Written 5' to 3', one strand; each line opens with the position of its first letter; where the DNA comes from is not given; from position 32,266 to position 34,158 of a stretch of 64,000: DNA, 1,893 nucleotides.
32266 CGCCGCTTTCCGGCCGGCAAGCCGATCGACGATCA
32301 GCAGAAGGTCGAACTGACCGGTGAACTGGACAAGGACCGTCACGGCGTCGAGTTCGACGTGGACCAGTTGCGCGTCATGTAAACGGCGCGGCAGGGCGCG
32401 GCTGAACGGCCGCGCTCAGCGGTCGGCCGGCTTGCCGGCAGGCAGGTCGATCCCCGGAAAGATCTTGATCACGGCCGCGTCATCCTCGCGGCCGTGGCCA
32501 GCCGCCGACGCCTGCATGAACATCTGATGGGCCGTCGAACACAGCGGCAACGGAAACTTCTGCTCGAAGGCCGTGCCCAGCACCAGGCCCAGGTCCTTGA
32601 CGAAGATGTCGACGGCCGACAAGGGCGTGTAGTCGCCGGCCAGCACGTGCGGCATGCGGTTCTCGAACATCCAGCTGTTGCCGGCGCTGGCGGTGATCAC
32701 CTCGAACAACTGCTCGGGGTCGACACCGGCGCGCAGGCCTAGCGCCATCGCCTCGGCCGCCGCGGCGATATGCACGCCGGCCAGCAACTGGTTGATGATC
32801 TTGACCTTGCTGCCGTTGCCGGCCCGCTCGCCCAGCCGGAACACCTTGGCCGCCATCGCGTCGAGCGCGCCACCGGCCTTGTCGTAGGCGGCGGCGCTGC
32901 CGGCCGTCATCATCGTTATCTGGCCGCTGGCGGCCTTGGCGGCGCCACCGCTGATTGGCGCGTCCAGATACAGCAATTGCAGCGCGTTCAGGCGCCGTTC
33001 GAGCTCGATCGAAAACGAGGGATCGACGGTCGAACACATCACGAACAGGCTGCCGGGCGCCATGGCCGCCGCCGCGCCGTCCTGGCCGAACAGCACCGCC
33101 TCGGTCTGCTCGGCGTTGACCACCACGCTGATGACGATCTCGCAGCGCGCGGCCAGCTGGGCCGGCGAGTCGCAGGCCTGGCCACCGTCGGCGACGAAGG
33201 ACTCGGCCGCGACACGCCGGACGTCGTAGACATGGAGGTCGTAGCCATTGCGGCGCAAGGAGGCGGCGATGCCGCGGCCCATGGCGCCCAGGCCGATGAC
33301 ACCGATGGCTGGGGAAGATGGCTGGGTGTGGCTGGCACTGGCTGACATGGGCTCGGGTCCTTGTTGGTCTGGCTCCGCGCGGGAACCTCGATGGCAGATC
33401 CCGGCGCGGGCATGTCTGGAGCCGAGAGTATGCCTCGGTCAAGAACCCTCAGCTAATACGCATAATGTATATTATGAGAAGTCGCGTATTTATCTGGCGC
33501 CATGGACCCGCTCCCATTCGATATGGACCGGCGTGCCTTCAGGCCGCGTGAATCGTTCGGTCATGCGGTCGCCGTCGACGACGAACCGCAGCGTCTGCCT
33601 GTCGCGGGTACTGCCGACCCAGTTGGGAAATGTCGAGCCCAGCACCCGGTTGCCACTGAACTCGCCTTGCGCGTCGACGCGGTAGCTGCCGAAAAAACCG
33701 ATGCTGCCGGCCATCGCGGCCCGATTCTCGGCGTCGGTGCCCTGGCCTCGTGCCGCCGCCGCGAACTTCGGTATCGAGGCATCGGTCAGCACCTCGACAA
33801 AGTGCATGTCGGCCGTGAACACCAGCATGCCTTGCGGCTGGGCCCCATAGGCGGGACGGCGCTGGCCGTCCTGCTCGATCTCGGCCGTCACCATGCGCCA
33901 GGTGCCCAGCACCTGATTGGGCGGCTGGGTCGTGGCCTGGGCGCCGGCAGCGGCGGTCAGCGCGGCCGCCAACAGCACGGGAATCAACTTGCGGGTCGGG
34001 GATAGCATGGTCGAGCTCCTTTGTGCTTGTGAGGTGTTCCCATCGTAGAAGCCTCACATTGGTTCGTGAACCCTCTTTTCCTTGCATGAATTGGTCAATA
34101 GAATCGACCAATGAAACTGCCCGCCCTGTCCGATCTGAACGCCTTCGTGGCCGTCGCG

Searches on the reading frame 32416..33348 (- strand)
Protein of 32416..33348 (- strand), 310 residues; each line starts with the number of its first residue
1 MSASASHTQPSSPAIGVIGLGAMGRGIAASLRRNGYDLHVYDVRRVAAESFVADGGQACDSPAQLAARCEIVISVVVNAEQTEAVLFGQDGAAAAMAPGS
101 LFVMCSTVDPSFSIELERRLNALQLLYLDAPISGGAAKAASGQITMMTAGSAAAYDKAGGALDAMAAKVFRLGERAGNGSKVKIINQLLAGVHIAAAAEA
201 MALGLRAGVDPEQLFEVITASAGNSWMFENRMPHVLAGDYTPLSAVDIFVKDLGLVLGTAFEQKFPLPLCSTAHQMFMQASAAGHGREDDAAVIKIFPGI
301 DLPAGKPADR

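Call 10: find_encoding_contigs(protein=window:32416-33348:-, flank=10000, max_places=10)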
Protein window:32416-33348:- (310 aa): 4 contigs read that carry it; 2 places shown.
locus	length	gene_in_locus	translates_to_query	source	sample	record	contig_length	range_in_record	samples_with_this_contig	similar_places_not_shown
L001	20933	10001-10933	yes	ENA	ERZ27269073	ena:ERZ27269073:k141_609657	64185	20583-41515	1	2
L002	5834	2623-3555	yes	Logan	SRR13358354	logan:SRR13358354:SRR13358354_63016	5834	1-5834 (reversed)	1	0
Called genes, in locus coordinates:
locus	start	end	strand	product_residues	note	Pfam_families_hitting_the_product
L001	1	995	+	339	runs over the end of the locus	PF00356:LacI, PF00532:Peripla_BP_1, PF13407:Peripla_BP_4, PF13377:Peripla_BP_3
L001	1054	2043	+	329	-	PF03401:TctC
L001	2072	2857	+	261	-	PF03328:HpcH_HpaI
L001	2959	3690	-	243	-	PF00392:GntR, PF07729:FCD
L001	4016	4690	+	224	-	PF00528:BPD_transp_1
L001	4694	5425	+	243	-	PF00528:BPD_transp_1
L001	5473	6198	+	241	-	PF03193:RsgA_GTPase (weak), PF13555:AAA_29 (weak), PF02463:SMC_N (weak), PF00005:ABC_tran, PF13304:AAA_21 (weak)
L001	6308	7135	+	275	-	PF00497:SBP_bac_3, PF12974:Phosphonate-bd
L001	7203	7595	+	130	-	PF05544:Pro_racemase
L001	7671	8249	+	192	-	PF05544:Pro_racemase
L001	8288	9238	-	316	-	PF00126:HTH_1, PF03466:LysR_substrate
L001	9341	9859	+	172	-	PF13924:Lipocalin_5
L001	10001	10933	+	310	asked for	PF02826:2-Hacid_dh_C (weak), PF02737:3HCDH_N (weak), PF03446:NAD_binding_2, PF14833:NAD_binding_11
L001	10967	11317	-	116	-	PF04076:BOF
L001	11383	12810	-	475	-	PF08521:2CSK_N, PF00672:HAMP (faint), PF26769:HAMP_PhoQ (weak), PF00512:HisKA, PF02518:HATPase_c, PF13581:HATPase_c_2 (faint)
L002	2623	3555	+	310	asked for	PF02826:2-Hacid_dh_C (weak), PF02737:3HCDH_N (weak), PF03446:NAD_binding_2, PF14833:NAD_binding_11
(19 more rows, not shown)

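Call 18: find_homologous_proteins(query=window:32416-33348:-, max_evalue=1e-40)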
Query window:32416-33348:- (310 aa): 7999 proteins with E <= 1e-40 among 8000 candidates; the best 120 are listed.
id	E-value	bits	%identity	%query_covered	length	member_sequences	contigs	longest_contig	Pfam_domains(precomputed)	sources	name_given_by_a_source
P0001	1.9e-194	662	100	100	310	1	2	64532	PF03446.22,PF02826.26,PF14833.12,PF02737.25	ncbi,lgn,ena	-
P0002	4.6e-147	507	83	95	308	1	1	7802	PF03446.22,PF02826.26,PF03807.24,PF14833.12,PF02737.25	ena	-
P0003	2.5e-145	501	81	97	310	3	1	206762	PF03446.22,PF02826.26,PF03807.24,PF14833.12,PF02737.25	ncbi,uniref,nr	ncbi:NAD(P)-dependent oxidoreductase [Ramlibacter sp. USB13]|uniref:L-threonate dehydrogenase n=2 Ta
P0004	2.0e-143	495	80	94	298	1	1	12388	PF03446.22,PF02826.26,PF03807.24,PF14833.12,PF02737.25,PF07991.19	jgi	jgi:L-threonate 2-dehydrogenase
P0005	2.2e-143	495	81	94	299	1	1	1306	PF02558.23,PF03446.22,PF02826.26,PF03807.24,PF14833.12,PF02737.25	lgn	-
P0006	2.9e-143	494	80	93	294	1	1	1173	PF03446.22,PF02826.26,PF22660.3,PF03807.24,PF14833.12,PF02737.25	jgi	jgi:L-threonate 2-dehydrogenase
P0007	5.6e-143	493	82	93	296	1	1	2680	PF03446.22,PF02826.26,PF03807.24,PF14833.12,PF02737.25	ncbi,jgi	jgi:3-hydroxyisobutyrate dehydrogenase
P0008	6.0e-143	493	78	94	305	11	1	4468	PF03446.22,PF02826.26,PF03807.24,PF14833.12,PF02737.25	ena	-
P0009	8.5e-143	493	82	95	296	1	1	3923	PF02558.23,PF03446.22,PF03807.24,PF14833.12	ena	-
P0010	1.8e-142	492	80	94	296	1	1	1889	PF03446.22,PF02826.26,PF03807.24,PF14833.12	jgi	jgi:L-threonate 2-dehydrogenase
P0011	1.8e-142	492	78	98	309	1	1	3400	PF03446.22,PF02826.26,PF03807.24,PF14833.12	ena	-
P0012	1.9e-142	492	80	95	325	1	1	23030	PF03446.22,PF02826.26,PF03807.24,PF14833.12,PF02737.25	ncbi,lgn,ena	-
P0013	2.8e-142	491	78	95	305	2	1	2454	PF03446.22,PF02826.26,PF03807.24,PF14833.12,PF02737.25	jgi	jgi:3-hydroxyisobutyrate dehydrogenase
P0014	3.1e-142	491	78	94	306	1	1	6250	PF03446.22,PF02826.26,PF21761.3,PF14833.12,PF02737.25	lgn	-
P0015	3.2e-142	491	80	95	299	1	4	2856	PF02558.23,PF03446.22,PF02826.26,PF03807.24,PF14833.12,PF02737.25,PF07991.19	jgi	jgi:putative dehydrogenase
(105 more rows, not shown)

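Call 20: find_encoding_contigs(protein=P0003, flank=10000, max_places=3)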
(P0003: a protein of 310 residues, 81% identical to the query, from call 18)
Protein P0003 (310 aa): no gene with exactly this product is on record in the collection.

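Call 21: find_encoding_contigs(protein=P0002, flank=10000, max_places=3)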
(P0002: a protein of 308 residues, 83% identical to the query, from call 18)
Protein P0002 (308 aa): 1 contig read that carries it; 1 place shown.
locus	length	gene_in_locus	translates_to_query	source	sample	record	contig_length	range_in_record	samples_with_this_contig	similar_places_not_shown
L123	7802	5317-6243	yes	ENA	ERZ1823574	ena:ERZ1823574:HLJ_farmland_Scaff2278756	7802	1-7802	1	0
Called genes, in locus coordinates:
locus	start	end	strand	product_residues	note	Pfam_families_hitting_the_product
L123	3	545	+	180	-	?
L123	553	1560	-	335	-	PF02558:ApbA, PF03807:F420_oxidored (weak), PF08546:ApbA_C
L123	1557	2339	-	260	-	PF10370:Rv2993c-like_N, PF01557:FAA_hydrolase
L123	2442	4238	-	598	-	PF02776:TPP_enzyme_N, PF00205:TPP_enzyme_M, PF02775:TPP_enzyme_C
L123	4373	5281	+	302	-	PF00126:HTH_1, PF03466:LysR_substrate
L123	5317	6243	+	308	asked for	PF02826:2-Hacid_dh_C (weak), PF02737:3HCDH_N (weak), PF03446:NAD_binding_2, PF03807:F420_oxidored (weak), PF14833:NAD_binding_11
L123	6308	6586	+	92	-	-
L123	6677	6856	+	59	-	-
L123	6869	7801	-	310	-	?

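Call 22: find_encoding_contigs(protein=P0012, flank=10000, max_places=3)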
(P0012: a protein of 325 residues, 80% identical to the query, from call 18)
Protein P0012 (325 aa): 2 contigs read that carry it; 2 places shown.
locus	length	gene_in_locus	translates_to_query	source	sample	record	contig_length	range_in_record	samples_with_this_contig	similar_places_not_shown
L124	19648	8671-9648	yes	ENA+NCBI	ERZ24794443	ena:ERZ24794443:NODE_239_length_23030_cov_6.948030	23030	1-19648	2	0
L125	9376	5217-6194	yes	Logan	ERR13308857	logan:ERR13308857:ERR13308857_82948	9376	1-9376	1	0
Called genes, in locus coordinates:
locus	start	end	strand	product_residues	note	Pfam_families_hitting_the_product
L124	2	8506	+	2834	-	?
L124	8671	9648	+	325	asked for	PF02826:2-Hacid_dh_C, PF02737:3HCDH_N (faint), PF03446:NAD_binding_2, PF03807:F420_oxidored (weak), PF14833:NAD_binding_11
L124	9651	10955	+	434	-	PF07005:SBD_N, PF17042:NBD_C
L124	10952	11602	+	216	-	PF00596:Aldolase_II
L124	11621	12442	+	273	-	PF01261:AP_endonuc_2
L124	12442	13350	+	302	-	PF00392:GntR, PF07729:FCD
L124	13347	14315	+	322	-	PF01073:3Beta_HSD, PF01370:Epimerase, PF02719:Polysacc_synt_2 (faint), PF04321:RmlD_sub_bind, PF07993:NAD_binding_4, PF08659:KR (weak), PF16363:GDP_Man_Dehyd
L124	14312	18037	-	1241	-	PF01734:Patatin, PF11856:DUF3376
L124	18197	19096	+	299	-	-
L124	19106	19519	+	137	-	-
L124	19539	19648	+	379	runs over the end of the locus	-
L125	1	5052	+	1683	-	?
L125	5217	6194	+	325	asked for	PF02826:2-Hacid_dh_C, PF02737:3HCDH_N (faint), PF03446:NAD_binding_2, PF03807:F420_oxidored (weak), PF14833:NAD_binding_11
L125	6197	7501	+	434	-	PF07005:SBD_N, PF17042:NBD_C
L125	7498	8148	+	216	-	PF00596:Aldolase_II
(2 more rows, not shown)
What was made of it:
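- Tried and rejected: (1) I looked for synteny through LtnD homologues (calls 18, 20-22).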

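Call 39: find_homologous_proteins(query=P0121, max_evalue=1e-20)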
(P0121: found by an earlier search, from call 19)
Query P0121 (172 aa): 577 proteins with E <= 1e-20 among 1088 candidates; the best 120 are listed.
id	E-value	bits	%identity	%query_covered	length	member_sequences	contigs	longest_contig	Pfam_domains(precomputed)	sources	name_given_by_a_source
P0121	3.2e-109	380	100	100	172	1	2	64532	PF13924.13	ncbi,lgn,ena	-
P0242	1.1e-74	268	81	87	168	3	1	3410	PF13924.13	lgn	-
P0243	4.2e-71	256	77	84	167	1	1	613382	PF13924.13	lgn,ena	-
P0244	8.7e-71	255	71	97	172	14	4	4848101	PF13924.13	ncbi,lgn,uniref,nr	ncbi:lipocalin-like domain-containing protein [Orrella dioscoreae]|uniref:Lipocalin-like domain-cont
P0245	2.0e-70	254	74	87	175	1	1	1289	PF13924.13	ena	-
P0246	6.5e-70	252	74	91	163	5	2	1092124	PF13924.13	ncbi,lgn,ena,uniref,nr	ncbi:Uncharacterised protein [Bordetella ansorpii]|uniref:Lipocalin-like domain-containing protein n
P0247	1.2e-69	251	69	99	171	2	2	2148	PF13924.13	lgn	-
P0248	1.2e-69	251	77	85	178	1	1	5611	PF13924.13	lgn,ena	-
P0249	2.9e-68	247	76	81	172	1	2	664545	PF13924.13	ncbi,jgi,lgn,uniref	ncbi:lipocalin-like domain-containing protein [Bordetella muralis]|jgi:hypothetical protein|uniref:l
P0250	6.9e-68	246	76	81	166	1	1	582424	PF13924.13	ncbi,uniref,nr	ncbi:lipocalin-like domain-containing protein [Bordetella genomosp. 13]|uniref:lipocalin-like domain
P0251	7.8e-66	239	71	83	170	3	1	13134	PF13924.13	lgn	-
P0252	2.0e-65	237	65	95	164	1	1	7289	PF13924.13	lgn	-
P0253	6.6e-65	236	65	97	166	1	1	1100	PF13924.13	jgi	jgi:hypothetical protein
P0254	1.3e-64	235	65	95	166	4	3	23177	PF13924.13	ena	-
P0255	1.7e-64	234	64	95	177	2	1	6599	PF13924.13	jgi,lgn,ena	-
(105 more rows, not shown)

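Call 41: find_encoding_contigs(protein=P0244, flank=10000, max_places=2)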
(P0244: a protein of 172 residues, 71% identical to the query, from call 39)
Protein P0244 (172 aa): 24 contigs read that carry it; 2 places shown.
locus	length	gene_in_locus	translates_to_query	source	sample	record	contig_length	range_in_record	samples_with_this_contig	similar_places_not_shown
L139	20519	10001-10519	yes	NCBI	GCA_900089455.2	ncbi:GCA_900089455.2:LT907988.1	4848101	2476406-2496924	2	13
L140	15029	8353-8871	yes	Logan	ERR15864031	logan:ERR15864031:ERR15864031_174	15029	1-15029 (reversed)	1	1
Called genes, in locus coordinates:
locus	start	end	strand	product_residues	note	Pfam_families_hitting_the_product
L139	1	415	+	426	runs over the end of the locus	PF06808:DctM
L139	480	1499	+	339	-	PF03480:DctP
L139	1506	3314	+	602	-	PF00920:ILVD_EDD_N, PF24877:ILV_EDD_C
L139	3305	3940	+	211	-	PF01081:Aldolase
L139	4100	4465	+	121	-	PF04076:BOF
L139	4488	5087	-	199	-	PF05076:SUFU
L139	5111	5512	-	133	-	PF18602:Rap1a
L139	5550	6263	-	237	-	PF09339:HTH_IclR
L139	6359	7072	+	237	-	PF02585:PIG-L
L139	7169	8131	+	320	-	PF03401:TctC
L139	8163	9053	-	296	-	PF00126:HTH_1, PF03466:LysR_substrate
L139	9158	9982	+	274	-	PF00106:adh_short, PF01370:Epimerase, PF08659:KR, PF13460:NAD_binding_10 (weak), PF13561:adh_short_C2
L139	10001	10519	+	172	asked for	PF13924:Lipocalin_5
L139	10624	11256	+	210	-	PF00925:GTP_cyclohydro2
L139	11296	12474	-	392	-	-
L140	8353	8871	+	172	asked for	PF13924:Lipocalin_5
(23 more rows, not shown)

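Call 42: find_encoding_contigs(protein=P0243, flank=10000, max_places=2)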
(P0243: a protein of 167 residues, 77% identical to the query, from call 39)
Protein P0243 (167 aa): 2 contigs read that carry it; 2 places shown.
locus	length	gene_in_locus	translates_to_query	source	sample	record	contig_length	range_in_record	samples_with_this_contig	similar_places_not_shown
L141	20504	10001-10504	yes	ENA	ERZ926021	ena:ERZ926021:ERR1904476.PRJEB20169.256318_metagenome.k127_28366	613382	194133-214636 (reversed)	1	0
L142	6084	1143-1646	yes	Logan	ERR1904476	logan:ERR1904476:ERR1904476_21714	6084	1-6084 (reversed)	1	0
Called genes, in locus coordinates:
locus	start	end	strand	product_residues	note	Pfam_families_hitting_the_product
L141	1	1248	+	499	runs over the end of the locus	PF00501:AMP-binding, PF13193:AMP-binding_C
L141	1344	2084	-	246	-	PF00106:adh_short, PF01370:Epimerase (faint), PF08659:KR, PF13561:adh_short_C2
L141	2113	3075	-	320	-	PF03401:TctC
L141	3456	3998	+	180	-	PF01904:DUF72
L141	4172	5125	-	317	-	PF00126:HTH_1, PF03466:LysR_substrate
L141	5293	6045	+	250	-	PF00106:adh_short, PF01370:Epimerase (weak), PF08659:KR, PF23441:SDR (weak), PF13561:adh_short_C2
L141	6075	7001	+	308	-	PF00106:adh_short, PF01370:Epimerase, PF08659:KR, PF13561:adh_short_C2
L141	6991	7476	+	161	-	PF06496:DUF1097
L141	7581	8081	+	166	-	PF07681:DoxX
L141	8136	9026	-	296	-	PF00126:HTH_1, PF03466:LysR_substrate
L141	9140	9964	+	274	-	PF00106:adh_short, PF01370:Epimerase, PF08659:KR, PF13460:NAD_binding_10, PF13561:adh_short_C2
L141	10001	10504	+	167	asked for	PF13924:Lipocalin_5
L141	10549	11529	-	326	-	PF03401:TctC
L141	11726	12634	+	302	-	PF00126:HTH_1, PF03466:LysR_substrate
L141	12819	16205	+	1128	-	PF02629:CoA_binding, PF13380:CoA_binding_2, PF13607:Succ_CoA_lig, PF19045:Ligase_CoA_2 (weak), PF13549:ATP-grasp_5, PF06863:DUF1254, PF06742:DUF1214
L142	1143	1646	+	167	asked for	PF13924:Lipocalin_5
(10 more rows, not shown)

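Call 43: find_encoding_contigs(protein=P0242, flank=10000, max_places=2)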
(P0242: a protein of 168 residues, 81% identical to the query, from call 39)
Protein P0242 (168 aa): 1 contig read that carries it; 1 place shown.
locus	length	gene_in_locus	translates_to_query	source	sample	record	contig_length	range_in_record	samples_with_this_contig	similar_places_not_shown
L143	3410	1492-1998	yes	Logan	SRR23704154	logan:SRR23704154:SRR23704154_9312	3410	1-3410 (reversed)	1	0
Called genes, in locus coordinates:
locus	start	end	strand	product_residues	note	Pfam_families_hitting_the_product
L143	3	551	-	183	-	?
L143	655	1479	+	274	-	PF00106:adh_short, PF01370:Epimerase, PF08659:KR, PF13460:NAD_binding_10, PF13561:adh_short_C2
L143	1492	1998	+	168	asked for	PF13924:Lipocalin_5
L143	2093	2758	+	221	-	PF00925:GTP_cyclohydro2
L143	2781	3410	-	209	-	?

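Call 45: find_encoding_contigs(protein=P0246, flank=10000, max_places=1)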
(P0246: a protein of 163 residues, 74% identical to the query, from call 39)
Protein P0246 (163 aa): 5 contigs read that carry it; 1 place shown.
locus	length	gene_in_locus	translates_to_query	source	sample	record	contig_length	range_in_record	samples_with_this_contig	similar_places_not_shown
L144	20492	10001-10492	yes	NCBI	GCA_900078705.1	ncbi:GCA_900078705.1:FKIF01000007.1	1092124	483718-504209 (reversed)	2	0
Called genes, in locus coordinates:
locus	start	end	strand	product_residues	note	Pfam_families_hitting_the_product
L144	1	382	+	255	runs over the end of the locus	PF00106:adh_short, PF08659:KR, PF23441:SDR, PF13561:adh_short_C2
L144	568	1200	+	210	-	-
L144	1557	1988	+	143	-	PF07291:MauE (weak), PF07681:DoxX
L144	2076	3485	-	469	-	PF00392:GntR, PF00155:Aminotran_1_2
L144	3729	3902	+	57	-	-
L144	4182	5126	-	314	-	PF00126:HTH_1, PF03466:LysR_substrate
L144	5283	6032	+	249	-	PF00106:adh_short, PF01370:Epimerase, PF08659:KR, PF13561:adh_short_C2, PF23441:SDR (weak)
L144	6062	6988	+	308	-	PF00106:adh_short, PF01370:Epimerase, PF08659:KR, PF13561:adh_short_C2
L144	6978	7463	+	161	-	PF06496:DUF1097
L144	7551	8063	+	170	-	PF07681:DoxX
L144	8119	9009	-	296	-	PF00126:HTH_1, PF03466:LysR_substrate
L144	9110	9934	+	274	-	PF00106:adh_short, PF01370:Epimerase, PF08659:KR, PF13460:NAD_binding_10 (weak), PF13561:adh_short_C2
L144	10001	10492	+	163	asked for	PF13924:Lipocalin_5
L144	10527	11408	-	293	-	PF01073:3Beta_HSD (weak), PF01370:Epimerase, PF04321:RmlD_sub_bind (faint), PF05368:NmrA, PF13460:NAD_binding_10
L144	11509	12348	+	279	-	PF13560:HTH_31, PF17765:MLTR_LBD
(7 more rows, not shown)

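Call 46: find_encoding_contigs(protein=P0250, flank=10000, max_places=1)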
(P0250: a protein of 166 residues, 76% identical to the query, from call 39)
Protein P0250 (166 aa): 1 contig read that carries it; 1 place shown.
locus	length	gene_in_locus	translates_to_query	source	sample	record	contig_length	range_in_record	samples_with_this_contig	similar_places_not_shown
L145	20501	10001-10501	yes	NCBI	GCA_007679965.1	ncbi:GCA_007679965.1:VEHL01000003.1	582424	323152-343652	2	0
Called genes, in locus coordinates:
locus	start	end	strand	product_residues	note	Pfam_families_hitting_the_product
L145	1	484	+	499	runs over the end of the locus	PF00501:AMP-binding, PF13193:AMP-binding_C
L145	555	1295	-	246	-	PF00106:adh_short, PF01370:Epimerase (weak), PF08659:KR, PF13561:adh_short_C2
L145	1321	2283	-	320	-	PF03401:TctC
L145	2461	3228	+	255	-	PF01904:DUF72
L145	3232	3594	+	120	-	-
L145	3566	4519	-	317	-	PF00126:HTH_1, PF03466:LysR_substrate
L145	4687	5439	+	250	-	PF23441:SDR (weak), PF00106:adh_short, PF01370:Epimerase (weak), PF08659:KR, PF13561:adh_short_C2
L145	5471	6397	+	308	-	PF00106:adh_short, PF01370:Epimerase, PF08659:KR, PF13561:adh_short_C2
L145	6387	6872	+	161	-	PF06496:DUF1097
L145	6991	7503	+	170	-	PF07291:MauE (weak), PF07681:DoxX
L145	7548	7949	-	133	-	PF00903:Glyoxalase (weak)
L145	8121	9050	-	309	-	PF00126:HTH_1, PF03466:LysR_substrate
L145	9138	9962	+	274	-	PF00106:adh_short, PF01370:Epimerase, PF08659:KR, PF13460:NAD_binding_10, PF13561:adh_short_C2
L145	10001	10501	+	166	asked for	PF13924:Lipocalin_5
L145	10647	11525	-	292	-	PF01073:3Beta_HSD (faint), PF01370:Epimerase, PF04321:RmlD_sub_bind (weak), PF05368:NmrA, PF13460:NAD_binding_10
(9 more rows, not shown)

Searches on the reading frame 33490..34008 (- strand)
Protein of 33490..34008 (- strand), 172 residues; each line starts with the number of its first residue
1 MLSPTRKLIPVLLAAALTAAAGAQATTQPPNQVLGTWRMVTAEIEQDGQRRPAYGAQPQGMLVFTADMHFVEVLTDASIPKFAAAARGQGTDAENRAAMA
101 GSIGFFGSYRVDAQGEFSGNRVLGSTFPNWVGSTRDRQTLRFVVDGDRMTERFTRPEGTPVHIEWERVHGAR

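Call 19: list_cluster_members(proteins=[P0001, window:33490-34008:-])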
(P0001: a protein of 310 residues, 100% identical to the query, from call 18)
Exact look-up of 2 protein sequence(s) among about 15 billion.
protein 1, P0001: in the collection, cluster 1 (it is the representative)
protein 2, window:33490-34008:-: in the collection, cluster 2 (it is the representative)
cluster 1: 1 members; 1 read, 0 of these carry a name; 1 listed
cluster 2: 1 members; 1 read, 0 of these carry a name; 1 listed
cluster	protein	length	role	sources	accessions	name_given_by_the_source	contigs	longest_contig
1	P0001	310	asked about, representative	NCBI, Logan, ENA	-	-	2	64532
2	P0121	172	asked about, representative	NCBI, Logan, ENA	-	-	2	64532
